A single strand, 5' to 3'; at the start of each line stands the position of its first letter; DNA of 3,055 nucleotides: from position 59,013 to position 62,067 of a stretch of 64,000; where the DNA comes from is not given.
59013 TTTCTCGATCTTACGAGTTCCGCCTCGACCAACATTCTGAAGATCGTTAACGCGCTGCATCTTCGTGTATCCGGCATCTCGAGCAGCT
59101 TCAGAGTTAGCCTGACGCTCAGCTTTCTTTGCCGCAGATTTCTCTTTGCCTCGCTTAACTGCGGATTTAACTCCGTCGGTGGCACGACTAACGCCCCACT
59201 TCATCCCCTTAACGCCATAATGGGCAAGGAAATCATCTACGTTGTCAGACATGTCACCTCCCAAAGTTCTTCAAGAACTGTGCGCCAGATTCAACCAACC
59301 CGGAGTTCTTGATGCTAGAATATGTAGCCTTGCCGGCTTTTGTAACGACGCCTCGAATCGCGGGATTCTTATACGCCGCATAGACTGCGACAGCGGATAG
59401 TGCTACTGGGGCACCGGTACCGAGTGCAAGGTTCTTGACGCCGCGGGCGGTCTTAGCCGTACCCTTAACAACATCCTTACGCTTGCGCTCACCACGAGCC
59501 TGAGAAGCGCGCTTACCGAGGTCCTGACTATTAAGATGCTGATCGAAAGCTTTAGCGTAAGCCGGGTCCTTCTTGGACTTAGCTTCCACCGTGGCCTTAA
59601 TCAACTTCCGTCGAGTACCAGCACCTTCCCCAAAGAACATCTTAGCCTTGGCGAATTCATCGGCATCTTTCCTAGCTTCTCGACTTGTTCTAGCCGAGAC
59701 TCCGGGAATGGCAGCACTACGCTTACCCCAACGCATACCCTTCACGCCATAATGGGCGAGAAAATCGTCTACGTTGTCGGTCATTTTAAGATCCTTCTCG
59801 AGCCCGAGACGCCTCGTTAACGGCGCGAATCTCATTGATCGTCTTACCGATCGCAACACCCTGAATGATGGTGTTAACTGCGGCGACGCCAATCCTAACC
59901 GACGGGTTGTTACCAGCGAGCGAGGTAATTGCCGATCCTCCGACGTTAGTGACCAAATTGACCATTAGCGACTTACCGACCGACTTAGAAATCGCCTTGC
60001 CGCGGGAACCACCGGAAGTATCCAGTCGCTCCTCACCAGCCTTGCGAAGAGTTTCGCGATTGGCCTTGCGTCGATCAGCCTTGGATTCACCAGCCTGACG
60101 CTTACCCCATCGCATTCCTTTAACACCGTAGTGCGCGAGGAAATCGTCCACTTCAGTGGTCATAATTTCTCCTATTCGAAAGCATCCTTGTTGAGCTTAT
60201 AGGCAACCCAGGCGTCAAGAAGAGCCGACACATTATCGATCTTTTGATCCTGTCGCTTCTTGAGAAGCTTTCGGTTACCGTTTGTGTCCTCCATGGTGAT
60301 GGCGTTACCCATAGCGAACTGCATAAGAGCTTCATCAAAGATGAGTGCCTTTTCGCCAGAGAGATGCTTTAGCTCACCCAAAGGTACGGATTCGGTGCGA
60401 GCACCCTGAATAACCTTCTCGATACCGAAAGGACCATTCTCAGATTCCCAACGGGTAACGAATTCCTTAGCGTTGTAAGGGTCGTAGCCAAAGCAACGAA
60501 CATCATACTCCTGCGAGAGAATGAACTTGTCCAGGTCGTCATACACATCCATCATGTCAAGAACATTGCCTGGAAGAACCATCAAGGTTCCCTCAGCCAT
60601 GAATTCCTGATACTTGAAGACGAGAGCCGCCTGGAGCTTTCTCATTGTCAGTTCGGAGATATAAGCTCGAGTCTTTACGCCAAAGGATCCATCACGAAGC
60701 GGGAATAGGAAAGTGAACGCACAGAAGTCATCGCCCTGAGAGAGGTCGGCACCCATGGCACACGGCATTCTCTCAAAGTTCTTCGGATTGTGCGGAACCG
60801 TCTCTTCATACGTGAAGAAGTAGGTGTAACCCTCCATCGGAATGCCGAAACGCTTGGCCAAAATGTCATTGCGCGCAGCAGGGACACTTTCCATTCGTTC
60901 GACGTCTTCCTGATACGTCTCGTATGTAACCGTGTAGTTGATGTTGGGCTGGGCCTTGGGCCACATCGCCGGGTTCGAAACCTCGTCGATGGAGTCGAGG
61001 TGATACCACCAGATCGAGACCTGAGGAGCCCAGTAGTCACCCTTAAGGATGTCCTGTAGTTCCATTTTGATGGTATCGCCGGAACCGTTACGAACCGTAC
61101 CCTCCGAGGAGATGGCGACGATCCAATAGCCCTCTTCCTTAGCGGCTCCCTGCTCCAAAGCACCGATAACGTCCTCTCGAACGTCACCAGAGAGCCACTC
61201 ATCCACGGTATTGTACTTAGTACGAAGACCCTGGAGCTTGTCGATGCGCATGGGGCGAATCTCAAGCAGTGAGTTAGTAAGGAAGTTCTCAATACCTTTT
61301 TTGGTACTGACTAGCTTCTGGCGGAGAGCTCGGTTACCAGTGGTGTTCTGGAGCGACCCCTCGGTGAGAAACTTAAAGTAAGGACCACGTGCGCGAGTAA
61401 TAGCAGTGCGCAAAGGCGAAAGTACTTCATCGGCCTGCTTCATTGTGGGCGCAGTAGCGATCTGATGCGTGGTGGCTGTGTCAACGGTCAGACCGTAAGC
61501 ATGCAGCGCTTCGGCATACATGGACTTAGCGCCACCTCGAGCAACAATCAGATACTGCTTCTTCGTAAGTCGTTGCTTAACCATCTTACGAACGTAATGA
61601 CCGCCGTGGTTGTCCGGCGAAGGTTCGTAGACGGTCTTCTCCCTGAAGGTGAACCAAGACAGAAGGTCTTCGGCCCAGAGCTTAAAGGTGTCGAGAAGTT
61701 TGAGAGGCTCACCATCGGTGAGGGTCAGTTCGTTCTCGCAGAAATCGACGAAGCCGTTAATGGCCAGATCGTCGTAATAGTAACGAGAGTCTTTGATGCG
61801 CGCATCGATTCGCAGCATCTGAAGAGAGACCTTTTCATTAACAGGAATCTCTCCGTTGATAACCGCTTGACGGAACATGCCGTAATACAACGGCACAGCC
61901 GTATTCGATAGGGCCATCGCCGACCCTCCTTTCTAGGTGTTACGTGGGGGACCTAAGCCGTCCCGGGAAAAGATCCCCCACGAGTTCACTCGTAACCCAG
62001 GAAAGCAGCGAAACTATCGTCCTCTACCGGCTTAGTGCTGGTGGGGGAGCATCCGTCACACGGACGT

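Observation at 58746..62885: Five paralogous small proteins flanking the terminase gene share an almost invariant N-terminus (D)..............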

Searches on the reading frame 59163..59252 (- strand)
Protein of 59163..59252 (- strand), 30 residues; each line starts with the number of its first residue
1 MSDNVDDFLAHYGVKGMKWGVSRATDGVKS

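Call 32: search_protein_representatives(alignment_id=A3)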
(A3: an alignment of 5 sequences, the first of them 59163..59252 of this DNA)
Query: 5 sequences, 30 profile positions. Proteins with E-value up to 0.001 (for the whole library): 11253; up to 1e-10: 1071; up to 1e-30: 11. The best 150 are listed.
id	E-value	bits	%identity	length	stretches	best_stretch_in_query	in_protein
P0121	2.3e-40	152.0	-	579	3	3-28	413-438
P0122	5.9e-40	150.6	-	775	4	3-23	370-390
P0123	2.4e-38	145.5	-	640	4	5-27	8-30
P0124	1.5e-37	143.0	-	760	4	5-27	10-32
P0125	3.2e-37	141.9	-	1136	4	3-23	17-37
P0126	2.0e-36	139.3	-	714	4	5-27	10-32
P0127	1.1e-35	136.9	-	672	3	5-23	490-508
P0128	8.2e-35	134.2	-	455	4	6-26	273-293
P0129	9.5e-33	127.6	-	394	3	2-24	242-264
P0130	3.4e-32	125.8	-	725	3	3-26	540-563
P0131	1.8e-31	123.5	-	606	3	4-26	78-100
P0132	1.6e-30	120.5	-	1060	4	5-24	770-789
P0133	1.7e-30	120.4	-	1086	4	6-26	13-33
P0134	3.2e-30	119.5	-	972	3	4-23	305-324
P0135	5.0e-30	118.9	-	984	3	1-23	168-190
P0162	1.5e-25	104.6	-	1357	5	4-28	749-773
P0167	5.5e-25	102.8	-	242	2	1-24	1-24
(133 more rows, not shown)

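Call 41: search_solved_structures(query=A3, max_evalue=10, show_alignments=3)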
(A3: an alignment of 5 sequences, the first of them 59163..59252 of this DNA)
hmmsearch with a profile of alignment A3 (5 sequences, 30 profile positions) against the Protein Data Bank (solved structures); distinct sequences matched with E-value up to 10: 1.
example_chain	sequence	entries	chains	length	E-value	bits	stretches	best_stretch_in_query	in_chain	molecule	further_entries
3no8_A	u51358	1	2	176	9.7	9.2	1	11-18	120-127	BTB/POZ domain-containing protein 2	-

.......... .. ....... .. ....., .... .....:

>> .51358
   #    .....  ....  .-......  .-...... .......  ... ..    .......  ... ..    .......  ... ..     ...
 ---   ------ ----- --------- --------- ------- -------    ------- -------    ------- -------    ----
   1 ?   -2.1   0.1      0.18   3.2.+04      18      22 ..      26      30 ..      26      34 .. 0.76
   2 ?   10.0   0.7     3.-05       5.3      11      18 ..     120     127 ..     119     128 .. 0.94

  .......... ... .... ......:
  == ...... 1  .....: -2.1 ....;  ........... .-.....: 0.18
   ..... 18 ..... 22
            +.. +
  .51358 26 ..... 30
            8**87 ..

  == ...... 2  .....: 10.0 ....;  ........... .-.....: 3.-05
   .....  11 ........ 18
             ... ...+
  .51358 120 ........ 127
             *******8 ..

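Call 42: search_solved_structures(query=P0122, max_evalue=1, show_alignments=2)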
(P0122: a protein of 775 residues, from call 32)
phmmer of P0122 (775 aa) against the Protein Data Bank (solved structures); distinct sequences matched with E-value up to 1: 0.
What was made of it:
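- Tried and rejected: Solved structures: no PDB chain contains the motif or matches a polyprotein (calls 41, 42).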

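Call 45: search_protein_families(library=pfam, alignment_id=A5, max_evalue=0.001)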
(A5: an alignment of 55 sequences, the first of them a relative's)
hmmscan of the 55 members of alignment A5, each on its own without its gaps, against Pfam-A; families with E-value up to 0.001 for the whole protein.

A. member 1, P0240 (1538 aa): 3 families
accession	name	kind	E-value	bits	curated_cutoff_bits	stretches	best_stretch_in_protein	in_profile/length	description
PF23847.1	DUF7211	-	3.4e-27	93.9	27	3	202-220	6-24/25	Family of unknown function (DUF7211)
PF01476.26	LysM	-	3.1e-12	46.7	20.9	1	576-620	1-43/43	LysM domain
PF13563.12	2_5_RNA_ligase2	-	0.00014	22.4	27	1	22-127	24-122/152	2'-5' RNA ligase superfamily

B. families by the number of members that match (of 55 scanned): 12 families
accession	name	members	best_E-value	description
PF23847.1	DUF7211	55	1.7e-53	Family of unknown function (DUF7211)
PF13563.12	2_5_RNA_ligase2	23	4.3e-10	2'-5' RNA ligase superfamily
PF02834.22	LigT_PEase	9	9e-07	LigT like Phosphoesterase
PF00583.31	Acetyltransf_1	2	3.3e-07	Acetyltransferase (GNAT) family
PF13508.13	Acetyltransf_7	2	2.9e-06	Acetyltransferase (GNAT) domain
PF13673.13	Acetyltransf_10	2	6.8e-06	Acetyltransferase (GNAT) domain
PF01476.26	LysM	1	3.1e-12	LysM domain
PF08230.16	CW_7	1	2.7e-10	CW_7 repeat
PF09716.15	ETRAMP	1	2.7e-05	Malarial early transcribed membrane protein (ETRAMP)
PF05597.16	Phasin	1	3.7e-05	Poly(hydroxyalcanoate) granule associated protein (phasin)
PF13302.13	Acetyltransf_3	1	6.8e-05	Acetyltransferase (GNAT) domain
PF11701.14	UNC45-central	1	0.00089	Myosin-binding striated muscle assembly central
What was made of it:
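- On MuF / SPP1 gp7 family: Among the 55 long relatives, no Phage_Mu_F appears in the families matched at E<=0.001 (call 45).
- Rare LysM or CW_7 fusions (call 45). Enzyme cargo fusions make little sense for a scaffold (call 45).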

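Call 46: find_encoding_contigs(protein=P0162, flank=8000, max_places=3)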
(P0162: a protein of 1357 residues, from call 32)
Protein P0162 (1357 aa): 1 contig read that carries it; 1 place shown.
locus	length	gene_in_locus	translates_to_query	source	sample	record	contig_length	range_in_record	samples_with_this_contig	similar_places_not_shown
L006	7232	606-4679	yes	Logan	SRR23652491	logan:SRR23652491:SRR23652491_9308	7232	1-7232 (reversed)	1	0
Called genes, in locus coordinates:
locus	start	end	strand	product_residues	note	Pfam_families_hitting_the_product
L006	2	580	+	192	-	?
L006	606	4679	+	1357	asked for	PF23847:DUF7211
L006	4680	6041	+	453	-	PF04860:Phage_portal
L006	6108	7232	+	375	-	?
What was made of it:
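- Tried and rejected: P0162 is one uninterrupted ORF (606-4679) in L006 between a truncated upstream gene and the portal gene (call 46).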

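Call 47: find_encoding_contigs(protein=P0125, flank=8000, max_places=2)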
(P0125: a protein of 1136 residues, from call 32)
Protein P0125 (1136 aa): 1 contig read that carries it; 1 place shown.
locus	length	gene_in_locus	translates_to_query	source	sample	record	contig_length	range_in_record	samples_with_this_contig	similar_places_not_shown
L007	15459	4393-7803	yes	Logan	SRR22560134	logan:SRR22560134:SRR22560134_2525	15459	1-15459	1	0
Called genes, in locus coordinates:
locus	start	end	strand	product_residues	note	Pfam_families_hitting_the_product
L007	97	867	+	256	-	-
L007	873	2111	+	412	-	-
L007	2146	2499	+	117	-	-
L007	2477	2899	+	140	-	-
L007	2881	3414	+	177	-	-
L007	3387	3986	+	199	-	-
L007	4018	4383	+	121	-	PF24829:Phage_connect_2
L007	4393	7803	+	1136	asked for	PF23847:DUF7211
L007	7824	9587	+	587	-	PF20441:TerL_nuclease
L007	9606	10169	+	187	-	PF23847:DUF7211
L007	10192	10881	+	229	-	PF23847:DUF7211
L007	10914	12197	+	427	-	PF04860:Phage_portal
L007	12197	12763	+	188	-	-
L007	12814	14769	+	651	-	PF04586:Peptidase_S78 (weak)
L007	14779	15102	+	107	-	PF23911:DUF7253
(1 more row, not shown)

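Call 48: find_encoding_contigs(protein=P0123, flank=8000, max_places=2)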
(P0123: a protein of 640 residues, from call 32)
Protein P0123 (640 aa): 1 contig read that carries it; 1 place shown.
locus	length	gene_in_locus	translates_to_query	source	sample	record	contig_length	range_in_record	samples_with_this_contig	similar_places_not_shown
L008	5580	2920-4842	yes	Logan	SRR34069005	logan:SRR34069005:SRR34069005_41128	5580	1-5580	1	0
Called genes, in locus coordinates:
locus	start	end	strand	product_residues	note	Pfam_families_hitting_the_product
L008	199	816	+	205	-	-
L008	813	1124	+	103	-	-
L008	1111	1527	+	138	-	-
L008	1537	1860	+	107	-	PF14359:DUF4406 (weak)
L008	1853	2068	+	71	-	PF08239:SH3_3 (weak)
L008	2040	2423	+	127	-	PF24829:Phage_connect_2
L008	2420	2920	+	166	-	PF23847:DUF7211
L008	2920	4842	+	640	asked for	PF23847:DUF7211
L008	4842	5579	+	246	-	?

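Call 49: find_encoding_contigs(protein=P0128, flank=8000, max_places=2)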
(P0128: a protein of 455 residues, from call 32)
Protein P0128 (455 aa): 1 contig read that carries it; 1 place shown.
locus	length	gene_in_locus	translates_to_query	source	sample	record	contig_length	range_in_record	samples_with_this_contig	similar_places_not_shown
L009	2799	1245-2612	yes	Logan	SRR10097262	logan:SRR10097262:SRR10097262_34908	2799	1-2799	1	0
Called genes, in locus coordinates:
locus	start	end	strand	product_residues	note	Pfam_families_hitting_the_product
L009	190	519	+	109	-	-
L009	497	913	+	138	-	-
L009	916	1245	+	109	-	PF24829:Phage_connect_2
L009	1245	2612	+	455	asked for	PF23847:DUF7211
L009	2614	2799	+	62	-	?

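Call 70: search_protein_families(library=ncbifam, proteins=[P0162, P0167], max_evalue=0.01)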
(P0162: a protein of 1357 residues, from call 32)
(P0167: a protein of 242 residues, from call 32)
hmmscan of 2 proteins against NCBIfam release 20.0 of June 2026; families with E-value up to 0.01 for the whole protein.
P0162 (1357 aa): 1 family
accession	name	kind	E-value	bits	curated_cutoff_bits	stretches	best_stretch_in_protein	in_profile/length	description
NF005965.0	PRK08055.1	equivalog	0.0032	17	179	0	795-849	113-167/182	chorismate mutase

P0167 (242 aa): 6 families
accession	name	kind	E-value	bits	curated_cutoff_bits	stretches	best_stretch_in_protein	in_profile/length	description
TIGR01575.1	rimI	equivalog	2.5e-09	37.4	86.4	1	63-154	26-117/132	ribosomal protein S18-alanine N-acetyltransferase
NF040503.1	resist_ArsN1a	equivalog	1.1e-05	25.3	170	1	98-155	82-139/159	arsinothricin resistance N-acetyltransferase ArsN1 family A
NF002959.0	PRK03624.1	equivalog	4.8e-05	23.1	124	1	97-152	77-132/147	GNAT family acetyltransferase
NF049894.1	CG3035_N_ac_Glu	equivalog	0.0014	17.9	280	1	93-151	233-291/300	N-acetylglutamate synthase, CG3035 family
NF007025.1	PRK09491.1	equivalog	0.0042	17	173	1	86-154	56-124/145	ribosomal protein S18-alanine N-acetyltransferase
TIGR03448.1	mycothiol_MshD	equivalog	0.0056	16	163.1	1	94-152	230-288/294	mycothiol synthase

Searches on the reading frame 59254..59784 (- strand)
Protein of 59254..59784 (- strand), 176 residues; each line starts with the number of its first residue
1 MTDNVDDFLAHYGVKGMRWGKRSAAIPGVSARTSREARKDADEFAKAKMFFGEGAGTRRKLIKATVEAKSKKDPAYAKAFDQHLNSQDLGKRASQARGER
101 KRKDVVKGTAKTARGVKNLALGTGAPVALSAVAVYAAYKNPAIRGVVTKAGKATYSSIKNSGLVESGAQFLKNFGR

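Call 3: search_protein_families(library=pfam, proteins=[window:59254-59784:-], max_evalue=0.1)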
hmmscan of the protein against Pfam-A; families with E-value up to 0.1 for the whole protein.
window:59254-59784:- (176 aa): 1 family
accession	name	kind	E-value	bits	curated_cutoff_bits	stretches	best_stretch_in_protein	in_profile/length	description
PF23847.1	DUF7211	-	2.4e-14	52.8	27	1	2-23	1-22/25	Family of unknown function (DUF7211)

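Call 4: search_protein_families(library=phrogs, proteins=[window:59254-59784:-], max_evalue=0.01)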
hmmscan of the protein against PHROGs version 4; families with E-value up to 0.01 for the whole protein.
window:59254-59784:- (176 aa): 11 families
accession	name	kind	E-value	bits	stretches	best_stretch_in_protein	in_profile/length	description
phrog_6291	-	unknown function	2e-58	198.4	1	3-175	2-176/177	-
phrog_14126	-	unknown function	4.8e-13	49.8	1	1-122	24-144/447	-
phrog_38171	-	unknown function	5.1e-10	40.4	1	1-40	1-39/227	-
phrog_18721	-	unknown function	1.1e-08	36.4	1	1-107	1-110/146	-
phrog_7502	-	unknown function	2.3e-08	35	1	1-136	1-94/298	-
phrog_14710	-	unknown function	1.2e-07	32.8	1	3-32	2-31/193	-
phrog_7021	-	unknown function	1.9e-07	31.7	1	4-48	188-233/330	-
phrog_35934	-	head and packaging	2.5e-06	27.9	1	1-26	5-31/331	virion structural protein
phrog_17496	-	unknown function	6.1e-05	24.7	1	9-108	5-94/117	-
phrog_11022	-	unknown function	8.9e-05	23.7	1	5-118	41-167/227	-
phrog_34327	-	unknown function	8.9e-05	23.3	1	8-44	14-51/167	-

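Call 61: predict_structure(alignment_id=A7)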
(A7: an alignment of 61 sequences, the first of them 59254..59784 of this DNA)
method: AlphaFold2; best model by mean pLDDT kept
length: 176 residues; sequences in the alignment: 61
mean_pLDDT: 63.9   pTM: 0.46
mean pLDDT of the five models: 63.9, 58.9, 58.4, 57.8, 53.7
residues with pLDDT >= 90: 0; 70-90: 75; 50-70: 55; < 50: 46
segments of 3 or more residues with pLDDT < 50: 1-4, 13-18, 144-176
pLDDT, mean of each block of 10 residues (from residue 1): 48 46 66 83 74 67 87 84 72 61 65 72 72 70 47 39 44 45
secondary structure, 60 per line:
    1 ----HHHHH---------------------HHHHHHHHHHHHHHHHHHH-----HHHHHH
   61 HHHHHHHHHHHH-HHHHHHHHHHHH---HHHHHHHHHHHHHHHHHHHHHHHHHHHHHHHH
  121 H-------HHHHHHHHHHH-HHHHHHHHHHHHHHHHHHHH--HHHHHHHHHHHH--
elements in order: H5-9 H31-49 H55-72 H74-85 H89-121 H129-139 H141-160 H163-174

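Call 70: search_protein_families(library=ncbifam, proteins=[window:59254-59784:-], max_evalue=0.01)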
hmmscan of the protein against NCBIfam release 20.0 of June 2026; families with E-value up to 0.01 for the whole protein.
window:59254-59784:- (176 aa): 0 families

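Call 76: fold_search(model_id=the predicted structure, library=pdb)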
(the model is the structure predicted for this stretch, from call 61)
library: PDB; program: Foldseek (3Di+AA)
matches with E <= 10: 32; with E <= 0.001: 0
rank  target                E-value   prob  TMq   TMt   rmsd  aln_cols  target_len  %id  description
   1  2fjc_B                3.0e+00  0.05  0.16  0.18  21.8       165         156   14  Crystal structure of antigen TpF1 from Treponema pallidum (released 2006-01-10)
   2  8t03_A                3.7e+00  0.14  0.21  0.19   8.2        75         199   12  Structure of mouse Myomaker bound to Fab18G7 in detergent (released 2023-09-27)
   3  9bd7_A                3.7e+00  0.08  0.20  0.08  12.4       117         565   15  PaMsbA in an open, outward conformation (released 2025-09-03)
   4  9jm3_C                4.1e+00  0.09  0.16  0.34   7.4        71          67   25  Crystal structure of de novo designed light-responsive oligomer C2-35 (LRO-C2-35) at basic pH (pH 8.5) (released 2025-08-27)
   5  8t07_A                5.2e+00  0.14  0.18  0.16   6.7        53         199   13  Structure of mouse Myomaker mutant-Y118A bound to Fab18G7 (released 2023-09-27)
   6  7aoi_BK               5.2e+00  0.06  0.21  0.16  13.9       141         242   16  Trypanosoma brucei mitochondrial ribosome large subunit assembly intermediate (released 2020-12-02)
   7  3hhc_A                5.2e+00  0.03  0.13  0.15  15.6        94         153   19  Interferon-lambda is functionally an interferon but structurally related to the IL-10 family (released 2009-07-21)
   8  9q3u_A                5.4e+00  0.06  0.21  0.07  14.6       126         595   11  Cryo EM structure of elk ACE2 in complex with SARS-CoV-2 spike trimer (released 2026-02-25)
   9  7qsk_V                6.1e+00  0.10  0.23  0.33   9.2        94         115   12  Bovine complex I in lipid nanodisc, Active-Q10 (released 2022-05-25)
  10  6odd_B                6.1e+00  0.09  0.19  0.37   7.5        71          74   20  Crystal structure of the human complex ACP-ISD11 (released 2019-11-27)
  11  8oyw                  6.4e+00  0.21  0.27  0.27   3.2        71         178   14  De novo designed rhomboid protease-like fold RPF_9 (released 2023-10-18)
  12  5usr_F                6.4e+00  0.11  0.21  0.41   7.4        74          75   18  Crystal structure of human NFS1-ISD11 in complex with E. coli acyl-carrier protein at 3.09 angstroms (released 2017-06-21)
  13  6d6k_B                6.8e+00  0.06  0.20  0.08   9.3        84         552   14  Structure of polyribonucleotide nucleotidyltransferase from Acinetobacter baumannii (released 2018-05-02)
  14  5usr_B                7.2e+00  0.10  0.21  0.41   7.5        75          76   16  Crystal structure of human NFS1-ISD11 in complex with E. coli acyl-carrier protein at 3.09 angstroms (released 2017-06-21)
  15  9njc_A                7.2e+00  0.09  0.22  0.08   9.9        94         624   15  hPNPase bound to PO4 in loop conformation 1 (released 2025-12-10)
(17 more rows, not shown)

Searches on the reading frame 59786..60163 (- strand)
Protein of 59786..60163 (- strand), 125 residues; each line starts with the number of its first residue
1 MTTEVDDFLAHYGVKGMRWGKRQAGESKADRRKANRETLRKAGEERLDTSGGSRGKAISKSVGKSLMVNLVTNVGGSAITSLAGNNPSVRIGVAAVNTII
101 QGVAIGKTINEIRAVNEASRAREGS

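Call 3: search_protein_families(library=pfam, proteins=[window:59786-60163:-], max_evalue=0.1)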
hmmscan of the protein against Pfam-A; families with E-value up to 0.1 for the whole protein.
window:59786-60163:- (125 aa): 1 family
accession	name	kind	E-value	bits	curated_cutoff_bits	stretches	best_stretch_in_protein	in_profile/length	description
PF23847.1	DUF7211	-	1.3e-14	53.8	27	1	3-24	2-23/25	Family of unknown function (DUF7211)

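Call 4: search_protein_families(library=phrogs, proteins=[window:59786-60163:-], max_evalue=0.01)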
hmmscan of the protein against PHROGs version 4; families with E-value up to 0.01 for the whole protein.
window:59786-60163:- (125 aa): 13 families
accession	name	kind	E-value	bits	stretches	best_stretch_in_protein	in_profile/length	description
phrog_38171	-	unknown function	4.3e-10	40.6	1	1-40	1-40/227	-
phrog_6291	-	unknown function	5.1e-10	40.7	1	4-45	3-43/177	-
phrog_7502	-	unknown function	9.2e-10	39.6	1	1-35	1-34/298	-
phrog_14126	-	unknown function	1.6e-09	38.2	1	1-38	24-65/447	-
phrog_18721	-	unknown function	3.4e-09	38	1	1-41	1-43/146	-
phrog_14710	-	unknown function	7.2e-09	36.8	1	3-37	2-37/193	-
phrog_7021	-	unknown function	1.5e-08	35.3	1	5-52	189-236/330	-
phrog_35934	-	head and packaging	1e-07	32.5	1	2-78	6-80/331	virion structural protein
phrog_11022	-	unknown function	2.7e-05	25.5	1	7-30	43-66/227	-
phrog_34327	-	unknown function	0.00012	22.9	1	8-40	14-48/167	-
phrog_17496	-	unknown function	0.00045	21.9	1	9-50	5-46/117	-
phrog_32444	-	unknown function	0.0038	18.1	1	6-93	5-97/220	-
phrog_19428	-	unknown function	0.007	17.6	0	6-37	7-39/125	-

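Call 70: search_protein_families(library=ncbifam, proteins=[window:59786-60163:-], max_evalue=0.01)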
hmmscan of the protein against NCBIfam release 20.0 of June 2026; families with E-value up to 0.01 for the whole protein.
window:59786-60163:- (125 aa): 0 families

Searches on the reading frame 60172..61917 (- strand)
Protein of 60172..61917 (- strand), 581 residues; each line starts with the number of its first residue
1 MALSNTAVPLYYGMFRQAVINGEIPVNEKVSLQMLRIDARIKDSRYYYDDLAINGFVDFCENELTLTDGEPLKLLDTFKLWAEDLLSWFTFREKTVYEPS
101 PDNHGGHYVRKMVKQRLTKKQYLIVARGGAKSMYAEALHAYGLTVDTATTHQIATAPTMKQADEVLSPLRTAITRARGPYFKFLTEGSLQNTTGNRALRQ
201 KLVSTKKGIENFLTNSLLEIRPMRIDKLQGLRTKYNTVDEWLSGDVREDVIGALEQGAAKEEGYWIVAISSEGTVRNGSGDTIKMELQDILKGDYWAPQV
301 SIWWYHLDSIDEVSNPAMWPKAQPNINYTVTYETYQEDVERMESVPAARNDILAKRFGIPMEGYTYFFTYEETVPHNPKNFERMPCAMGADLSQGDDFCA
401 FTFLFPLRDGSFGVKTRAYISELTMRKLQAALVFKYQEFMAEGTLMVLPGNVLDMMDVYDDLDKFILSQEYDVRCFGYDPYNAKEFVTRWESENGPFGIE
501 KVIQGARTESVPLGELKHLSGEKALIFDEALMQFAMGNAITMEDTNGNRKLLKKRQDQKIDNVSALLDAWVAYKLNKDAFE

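Call 3: search_protein_families(library=pfam, proteins=[window:60172-61917:-], max_evalue=0.1)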
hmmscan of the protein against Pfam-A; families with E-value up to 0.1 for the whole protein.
window:60172-61917:- (581 aa): 3 families
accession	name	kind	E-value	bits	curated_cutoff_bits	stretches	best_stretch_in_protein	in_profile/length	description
PF20441.4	TerL_nuclease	-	1.3e-32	113.6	24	1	303-570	10-279/286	Terminase large subunit, endonuclease domain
PF03354.21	TerL_ATPase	-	0.00071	19.8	23.7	1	112-279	15-168/178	Terminase large subunit, ATPase domain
PF16114.10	Citrate_bind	-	0.09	12.8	26.8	0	122-208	33-119/177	ATP citrate lyase citrate-binding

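Call 4: search_protein_families(library=phrogs, proteins=[window:60172-61917:-], max_evalue=0.01)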
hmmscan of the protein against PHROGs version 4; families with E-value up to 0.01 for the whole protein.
window:60172-61917:- (581 aa): 5 families
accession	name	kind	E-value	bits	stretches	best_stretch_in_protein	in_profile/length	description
phrog_9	-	head and packaging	2.4e-101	341.9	1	12-579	171-669/812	terminase large subunit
phrog_2699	-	head and packaging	1.9e-45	156.1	1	288-578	6-298/315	terminase large subunit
phrog_7331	-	head and packaging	4.7e-11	43.3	1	494-570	12-89/113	terminase large subunit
phrog_4914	-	head and packaging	2.9e-06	28.1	1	114-177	101-165/213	terminase large subunit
phrog_10517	-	head and packaging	0.0006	20.4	1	17-168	42-180/207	terminase large subunit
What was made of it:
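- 60172..61917 (-): Terminase large subunit, flanked by the DUF7211 genes. call 3 (TerL_nuclease 1.3e-32), call 4 (phrog_9, 2.4e-101)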
